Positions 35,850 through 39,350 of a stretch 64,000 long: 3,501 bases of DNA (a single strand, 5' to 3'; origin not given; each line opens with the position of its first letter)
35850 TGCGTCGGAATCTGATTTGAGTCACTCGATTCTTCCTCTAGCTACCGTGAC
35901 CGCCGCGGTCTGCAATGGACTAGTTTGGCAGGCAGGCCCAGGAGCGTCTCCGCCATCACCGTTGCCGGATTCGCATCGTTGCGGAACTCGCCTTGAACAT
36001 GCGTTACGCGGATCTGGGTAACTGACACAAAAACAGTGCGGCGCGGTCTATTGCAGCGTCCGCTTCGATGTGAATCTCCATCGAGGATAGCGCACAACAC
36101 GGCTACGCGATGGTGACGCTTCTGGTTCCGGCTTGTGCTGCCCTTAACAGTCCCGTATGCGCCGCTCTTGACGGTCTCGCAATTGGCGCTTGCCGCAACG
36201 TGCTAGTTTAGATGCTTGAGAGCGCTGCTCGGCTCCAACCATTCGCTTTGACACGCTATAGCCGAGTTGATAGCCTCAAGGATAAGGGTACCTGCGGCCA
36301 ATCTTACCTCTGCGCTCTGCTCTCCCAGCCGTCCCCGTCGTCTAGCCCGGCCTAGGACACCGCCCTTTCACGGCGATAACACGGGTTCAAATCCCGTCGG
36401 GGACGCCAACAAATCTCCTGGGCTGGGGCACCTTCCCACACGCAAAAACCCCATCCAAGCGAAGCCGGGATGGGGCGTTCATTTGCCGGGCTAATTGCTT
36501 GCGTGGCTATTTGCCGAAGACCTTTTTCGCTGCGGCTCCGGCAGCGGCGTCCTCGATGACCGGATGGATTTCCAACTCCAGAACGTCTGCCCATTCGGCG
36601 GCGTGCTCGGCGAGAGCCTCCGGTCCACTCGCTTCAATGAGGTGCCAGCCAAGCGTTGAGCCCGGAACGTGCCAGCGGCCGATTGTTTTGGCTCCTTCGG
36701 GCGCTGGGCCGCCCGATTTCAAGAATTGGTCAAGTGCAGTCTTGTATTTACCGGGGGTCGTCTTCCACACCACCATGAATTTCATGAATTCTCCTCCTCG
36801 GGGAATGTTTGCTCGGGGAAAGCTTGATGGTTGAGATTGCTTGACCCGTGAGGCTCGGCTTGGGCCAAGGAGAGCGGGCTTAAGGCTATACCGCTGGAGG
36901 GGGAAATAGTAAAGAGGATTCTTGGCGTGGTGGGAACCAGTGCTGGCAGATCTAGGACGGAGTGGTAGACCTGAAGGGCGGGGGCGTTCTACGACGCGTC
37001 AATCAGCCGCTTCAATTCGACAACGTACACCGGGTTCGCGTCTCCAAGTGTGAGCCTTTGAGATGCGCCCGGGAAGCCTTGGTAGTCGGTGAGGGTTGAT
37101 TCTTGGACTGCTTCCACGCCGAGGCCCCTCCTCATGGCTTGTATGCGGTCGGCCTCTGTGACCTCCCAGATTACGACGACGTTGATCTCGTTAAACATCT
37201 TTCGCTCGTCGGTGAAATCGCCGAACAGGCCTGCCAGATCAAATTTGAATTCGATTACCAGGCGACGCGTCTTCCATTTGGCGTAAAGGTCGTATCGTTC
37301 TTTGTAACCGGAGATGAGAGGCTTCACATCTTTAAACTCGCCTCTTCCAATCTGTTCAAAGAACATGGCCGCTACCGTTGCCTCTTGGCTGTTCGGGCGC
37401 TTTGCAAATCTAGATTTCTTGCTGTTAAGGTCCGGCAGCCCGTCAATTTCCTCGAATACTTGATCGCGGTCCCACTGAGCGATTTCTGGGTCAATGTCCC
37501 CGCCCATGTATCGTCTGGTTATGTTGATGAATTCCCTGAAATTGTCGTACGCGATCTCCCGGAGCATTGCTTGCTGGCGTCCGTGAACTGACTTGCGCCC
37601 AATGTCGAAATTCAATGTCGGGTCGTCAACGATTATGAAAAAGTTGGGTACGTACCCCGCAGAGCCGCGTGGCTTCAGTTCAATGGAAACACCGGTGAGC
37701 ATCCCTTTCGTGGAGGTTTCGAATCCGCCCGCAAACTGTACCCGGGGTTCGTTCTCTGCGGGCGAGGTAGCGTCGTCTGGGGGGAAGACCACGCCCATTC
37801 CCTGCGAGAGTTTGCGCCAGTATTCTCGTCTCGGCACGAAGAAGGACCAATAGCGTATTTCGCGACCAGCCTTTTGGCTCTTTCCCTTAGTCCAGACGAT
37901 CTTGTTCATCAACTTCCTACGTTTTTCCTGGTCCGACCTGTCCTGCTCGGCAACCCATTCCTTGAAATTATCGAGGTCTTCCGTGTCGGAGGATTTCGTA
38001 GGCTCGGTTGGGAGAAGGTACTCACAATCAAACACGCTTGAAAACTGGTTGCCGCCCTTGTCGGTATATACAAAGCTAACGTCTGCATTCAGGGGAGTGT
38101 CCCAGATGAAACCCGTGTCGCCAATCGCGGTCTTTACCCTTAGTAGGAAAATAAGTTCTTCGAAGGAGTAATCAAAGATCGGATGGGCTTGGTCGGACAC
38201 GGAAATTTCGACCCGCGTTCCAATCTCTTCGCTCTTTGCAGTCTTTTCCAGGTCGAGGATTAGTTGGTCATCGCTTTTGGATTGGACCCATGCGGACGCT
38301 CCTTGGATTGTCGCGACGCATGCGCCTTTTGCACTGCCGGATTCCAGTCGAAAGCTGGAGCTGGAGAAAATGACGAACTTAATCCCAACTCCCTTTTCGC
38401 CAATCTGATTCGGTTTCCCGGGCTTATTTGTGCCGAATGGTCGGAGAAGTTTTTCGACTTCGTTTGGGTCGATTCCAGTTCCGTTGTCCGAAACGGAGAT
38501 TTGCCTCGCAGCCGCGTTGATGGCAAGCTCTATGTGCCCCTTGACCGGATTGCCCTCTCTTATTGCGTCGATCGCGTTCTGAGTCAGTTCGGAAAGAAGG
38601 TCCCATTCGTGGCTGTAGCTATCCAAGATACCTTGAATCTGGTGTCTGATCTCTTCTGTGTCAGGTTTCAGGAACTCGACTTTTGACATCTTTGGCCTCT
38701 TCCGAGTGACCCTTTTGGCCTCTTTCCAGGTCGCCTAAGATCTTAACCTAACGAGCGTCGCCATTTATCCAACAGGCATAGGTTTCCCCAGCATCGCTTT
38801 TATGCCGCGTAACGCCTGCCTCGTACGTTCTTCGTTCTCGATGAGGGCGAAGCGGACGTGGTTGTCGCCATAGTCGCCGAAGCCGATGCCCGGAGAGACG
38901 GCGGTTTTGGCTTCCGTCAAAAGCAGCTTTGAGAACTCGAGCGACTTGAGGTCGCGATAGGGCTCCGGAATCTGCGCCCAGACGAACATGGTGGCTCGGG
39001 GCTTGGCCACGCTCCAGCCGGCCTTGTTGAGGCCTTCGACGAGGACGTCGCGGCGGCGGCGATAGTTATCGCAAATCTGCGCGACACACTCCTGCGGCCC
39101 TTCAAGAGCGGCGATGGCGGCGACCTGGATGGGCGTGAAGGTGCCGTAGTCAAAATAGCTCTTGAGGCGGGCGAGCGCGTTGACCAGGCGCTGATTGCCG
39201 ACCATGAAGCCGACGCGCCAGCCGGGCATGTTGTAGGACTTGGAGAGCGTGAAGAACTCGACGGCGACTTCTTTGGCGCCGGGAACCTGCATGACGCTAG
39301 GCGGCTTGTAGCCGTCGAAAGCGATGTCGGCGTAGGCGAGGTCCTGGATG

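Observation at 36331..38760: Single-gene low-GC islet beside tRNA-Glu: MORC/MutL-type GHKL ATPase fused to a PD-(D/E)xK-like C-terminus (candidate undescribed defence or DNA-sensing module)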

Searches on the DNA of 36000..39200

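Call 76: search_rna_families(source=window, start=36000, end=39200, threshold=evalue, max_evalue=1)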
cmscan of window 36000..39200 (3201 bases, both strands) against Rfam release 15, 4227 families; matches with E-value up to 1: 4.
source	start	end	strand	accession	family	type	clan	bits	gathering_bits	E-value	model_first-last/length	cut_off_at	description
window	36331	36405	+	RF00005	tRNA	Gene; tRNA;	CL00001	55.1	29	2e-10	1-71/71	no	tRNA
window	36331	36406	-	RF04354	Plastid-ycf2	Cis-reg;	-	24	65.7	0.079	1-75/75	no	Plastid-ycf2 5UTR RNA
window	36331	36404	+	RF01684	mascRNA-menRNA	Gene;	-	22.5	42.5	0.23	1-56/56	no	MALAT1-associated small cytoplasmic RNA/MEN beta RNA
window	36734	36948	+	RF02272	Vax2os1_3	Gene; lncRNA;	-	20.1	50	0.58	1-199/199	no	Vax2os1 conserved region 3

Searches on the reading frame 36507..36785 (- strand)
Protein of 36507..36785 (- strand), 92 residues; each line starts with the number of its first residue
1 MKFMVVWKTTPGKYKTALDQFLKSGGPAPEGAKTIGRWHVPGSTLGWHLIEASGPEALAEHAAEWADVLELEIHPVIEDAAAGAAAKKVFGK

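Call 4: search_protein_families(library=pfam, proteins=[window:36507-36785:-], max_evalue=1)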
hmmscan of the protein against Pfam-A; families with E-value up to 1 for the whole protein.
window:36507-36785:- (92 aa): 1 family
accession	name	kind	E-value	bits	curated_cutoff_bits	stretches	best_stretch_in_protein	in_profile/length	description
PF11746.14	DUF3303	-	5.5e-25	87.8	21.2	1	1-89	1-91/92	Domain of unknown function (DUF3303)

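Call 85: search_protein_families(library=padloc, proteins=[window:36507-36785:-], max_evalue=0.00001)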
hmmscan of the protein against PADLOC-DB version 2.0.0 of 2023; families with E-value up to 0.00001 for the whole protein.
window:36507-36785:- (92 aa): 0 families
